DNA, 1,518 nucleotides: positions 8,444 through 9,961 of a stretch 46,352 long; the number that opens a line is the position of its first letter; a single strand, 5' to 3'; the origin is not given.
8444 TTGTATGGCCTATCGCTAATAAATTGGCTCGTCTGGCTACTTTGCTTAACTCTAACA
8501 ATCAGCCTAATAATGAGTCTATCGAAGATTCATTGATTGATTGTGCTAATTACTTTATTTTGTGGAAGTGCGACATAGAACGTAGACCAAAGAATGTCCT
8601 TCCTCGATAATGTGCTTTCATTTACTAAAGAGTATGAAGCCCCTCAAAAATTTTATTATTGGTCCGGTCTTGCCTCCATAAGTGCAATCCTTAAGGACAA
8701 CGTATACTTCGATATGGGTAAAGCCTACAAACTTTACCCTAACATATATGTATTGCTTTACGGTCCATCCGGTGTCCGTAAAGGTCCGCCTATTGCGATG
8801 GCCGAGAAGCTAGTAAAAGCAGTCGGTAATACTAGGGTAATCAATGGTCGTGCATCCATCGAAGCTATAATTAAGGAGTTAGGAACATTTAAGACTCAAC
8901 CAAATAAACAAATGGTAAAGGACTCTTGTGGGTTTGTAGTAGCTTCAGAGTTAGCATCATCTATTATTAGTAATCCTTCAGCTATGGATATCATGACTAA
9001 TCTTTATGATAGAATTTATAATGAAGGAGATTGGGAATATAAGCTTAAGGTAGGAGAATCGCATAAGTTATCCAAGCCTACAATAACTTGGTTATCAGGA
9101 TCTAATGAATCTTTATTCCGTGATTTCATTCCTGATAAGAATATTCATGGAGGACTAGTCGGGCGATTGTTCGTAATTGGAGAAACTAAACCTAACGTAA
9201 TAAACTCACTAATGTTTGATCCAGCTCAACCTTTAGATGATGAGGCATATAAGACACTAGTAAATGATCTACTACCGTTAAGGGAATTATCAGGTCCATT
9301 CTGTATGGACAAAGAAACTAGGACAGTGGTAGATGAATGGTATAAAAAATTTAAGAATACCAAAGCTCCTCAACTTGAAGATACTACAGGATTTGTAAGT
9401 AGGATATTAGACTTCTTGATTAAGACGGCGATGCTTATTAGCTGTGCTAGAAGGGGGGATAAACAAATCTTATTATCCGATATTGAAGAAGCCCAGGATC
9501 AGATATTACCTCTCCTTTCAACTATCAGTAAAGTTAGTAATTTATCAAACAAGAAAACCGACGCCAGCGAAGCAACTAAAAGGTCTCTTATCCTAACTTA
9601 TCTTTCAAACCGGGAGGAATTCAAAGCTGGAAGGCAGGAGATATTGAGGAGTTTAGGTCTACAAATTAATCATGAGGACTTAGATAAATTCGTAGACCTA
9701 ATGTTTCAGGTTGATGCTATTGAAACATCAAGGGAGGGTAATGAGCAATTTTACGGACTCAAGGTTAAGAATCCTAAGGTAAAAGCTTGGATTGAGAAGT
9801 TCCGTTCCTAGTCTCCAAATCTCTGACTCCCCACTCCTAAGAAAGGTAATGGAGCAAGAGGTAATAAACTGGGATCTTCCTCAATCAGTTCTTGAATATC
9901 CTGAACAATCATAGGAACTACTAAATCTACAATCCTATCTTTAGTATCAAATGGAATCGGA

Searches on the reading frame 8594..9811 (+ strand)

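Call 53: search_protein_families(library=phrogs, proteins=[window:8594-9811:+], max_evalue=0.001)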
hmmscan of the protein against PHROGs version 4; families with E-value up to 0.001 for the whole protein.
window:8594-9811:+ (405 aa): 3 families
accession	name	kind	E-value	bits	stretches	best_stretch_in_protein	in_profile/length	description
phrog_14296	-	DNA, RNA and nucleotide metabolism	5.5e-25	89.2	1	2-301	3-303/417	DNA primase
phrog_5311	-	DNA, RNA and nucleotide metabolism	7.2e-11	42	1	4-329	267-608/692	helicase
phrog_3022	-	DNA, RNA and nucleotide metabolism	6e-07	29.2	1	46-283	405-653/788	DNA primase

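Call 77: search_protein_families(library=pfam, proteins=[window:8594-9811:+], max_evalue=0.01)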
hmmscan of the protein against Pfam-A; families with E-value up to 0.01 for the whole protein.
window:8594-9811:+ (405 aa): 2 families
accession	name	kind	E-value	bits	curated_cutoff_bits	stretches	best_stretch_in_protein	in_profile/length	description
PF13148.11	DUF3987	-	7.2e-08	32.4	27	1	16-102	2-88/364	Protein of unknown function (DUF3987)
PF06160.17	EzrA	-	0.0023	16.8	39.6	1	239-380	55-194/557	Septation ring formation regulator, EzrA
